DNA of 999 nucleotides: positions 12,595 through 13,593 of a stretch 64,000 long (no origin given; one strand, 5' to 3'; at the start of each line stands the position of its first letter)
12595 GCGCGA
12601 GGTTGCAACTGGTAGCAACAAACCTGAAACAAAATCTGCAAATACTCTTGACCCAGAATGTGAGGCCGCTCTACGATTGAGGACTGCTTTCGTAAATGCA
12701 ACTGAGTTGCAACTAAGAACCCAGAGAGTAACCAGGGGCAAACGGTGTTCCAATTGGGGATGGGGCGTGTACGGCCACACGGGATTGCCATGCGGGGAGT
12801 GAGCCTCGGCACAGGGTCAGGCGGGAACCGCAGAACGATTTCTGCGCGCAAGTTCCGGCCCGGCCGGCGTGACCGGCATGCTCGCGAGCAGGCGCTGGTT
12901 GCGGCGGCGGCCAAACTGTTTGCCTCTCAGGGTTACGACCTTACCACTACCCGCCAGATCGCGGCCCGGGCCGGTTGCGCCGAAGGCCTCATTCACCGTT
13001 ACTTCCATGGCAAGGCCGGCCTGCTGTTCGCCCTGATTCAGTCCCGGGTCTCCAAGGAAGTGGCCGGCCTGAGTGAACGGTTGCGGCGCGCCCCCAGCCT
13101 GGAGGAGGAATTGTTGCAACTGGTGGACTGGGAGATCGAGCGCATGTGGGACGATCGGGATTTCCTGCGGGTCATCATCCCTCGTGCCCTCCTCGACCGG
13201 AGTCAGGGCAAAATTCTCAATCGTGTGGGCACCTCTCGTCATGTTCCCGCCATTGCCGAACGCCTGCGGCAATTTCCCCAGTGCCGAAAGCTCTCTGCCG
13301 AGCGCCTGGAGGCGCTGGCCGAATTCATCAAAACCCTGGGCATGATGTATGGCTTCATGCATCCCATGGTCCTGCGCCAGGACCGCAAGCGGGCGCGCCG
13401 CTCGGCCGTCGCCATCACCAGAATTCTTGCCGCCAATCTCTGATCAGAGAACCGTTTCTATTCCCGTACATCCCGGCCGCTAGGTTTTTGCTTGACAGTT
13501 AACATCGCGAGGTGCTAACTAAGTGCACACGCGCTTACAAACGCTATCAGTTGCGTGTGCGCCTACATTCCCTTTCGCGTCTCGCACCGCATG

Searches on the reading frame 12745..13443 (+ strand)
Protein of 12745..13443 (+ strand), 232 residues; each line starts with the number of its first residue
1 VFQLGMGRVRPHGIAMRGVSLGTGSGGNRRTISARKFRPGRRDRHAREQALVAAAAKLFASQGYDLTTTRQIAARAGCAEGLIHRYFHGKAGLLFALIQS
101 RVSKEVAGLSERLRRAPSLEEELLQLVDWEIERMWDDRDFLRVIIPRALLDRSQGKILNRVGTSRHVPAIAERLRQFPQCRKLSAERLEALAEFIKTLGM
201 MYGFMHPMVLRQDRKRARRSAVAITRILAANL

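Call 3: search_protein_families(library=pfam, proteins=[window:12745-13443:+], max_evalue=0.1)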
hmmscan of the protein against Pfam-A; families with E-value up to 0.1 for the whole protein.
window:12745-13443:+ (232 aa): 2 families
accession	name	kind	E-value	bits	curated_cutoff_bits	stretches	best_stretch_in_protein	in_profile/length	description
PF00440.29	TetR_N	-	3.4e-15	56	24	1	51-97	1-47/47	Bacterial regulatory proteins, tetR family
PF18860.6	AbiJ_NTD3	-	0.027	14.3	32.5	0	39-75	94-130/167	AbiJ N-terminal domain 3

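Call 4: search_protein_families(library=ncbifam, proteins=[window:12745-13443:+], max_evalue=0.1)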
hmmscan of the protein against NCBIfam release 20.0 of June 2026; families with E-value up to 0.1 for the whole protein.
window:12745-13443:+ (232 aa): 21 families
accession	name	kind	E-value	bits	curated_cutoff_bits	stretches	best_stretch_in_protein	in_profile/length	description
NF037937.1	septum_RefZ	equivalog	9.3e-12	45.2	180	1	49-115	2-68/195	forespore capture DNA-binding protein RefZ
NF053878.1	FATransRegFadRBac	equivalog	1.4e-11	44.5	200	1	49-141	6-98/190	fatty acid metabolism transcriptional regulator FadR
TIGR03384.1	betaine_BetI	equivalog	1.8e-11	44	201.3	1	44-128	6-90/189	choline-binding transcriptional repressor BetI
NF050111.1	TransRegSACE7040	equivalog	1e-10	41.8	250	1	47-144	2-99/186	SACE_7040 family transcriptional regulator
NF001978.0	PRK00767.1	equivalog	1.5e-10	41.2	118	1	45-122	8-86/197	transcriptional regulator BetI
NF053731.1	TransRegFasRMycb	equivalog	1.3e-08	34.8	330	1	40-119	5-84/199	HTH-type transcriptional activator FasR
NF041196.1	ScbR_bind_reg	equivalog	2.5e-08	34.3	150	1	49-119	9-80/191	ScbR family autoregulator-binding transcription factor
TIGR03968.1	mycofact_TetR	equivalog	4.9e-08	32.8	224.9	1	39-143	3-109/190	mycofactocin system transcriptional regulator MftR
NF033703.1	transcr_KstR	equivalog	2.6e-05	23.9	280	1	45-117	6-74/185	cholesterol catabolism transcriptional regulator KstR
NF011572.0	PRK14996.1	equivalog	6.1e-05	23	144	1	43-105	5-66/192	TetR family transcriptional regulator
NF007949.0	PRK10668.1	equivalog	0.00029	20.4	271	1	45-100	10-65/216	multidrug efflux transporter transcriptional repressor AcrR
NF007015.0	PRK09480.1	equivalog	0.00039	20.1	120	1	44-99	9-63/197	nucleoid occlusion factor SlmA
NF011584.0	PRK15008.1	equivalog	0.00091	19.1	230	1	42-102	12-74/212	HTH-type transcriptional regulator RutR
NF053516.1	TranRepPrsAVib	equivalog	0.0013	18.6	300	1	46-114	6-74/208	TetR family transcriptional repressor PsrA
NF008587.1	PRK11552.1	equivalog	0.0014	18.4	365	1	44-99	6-59/213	transcriptional regulator CecR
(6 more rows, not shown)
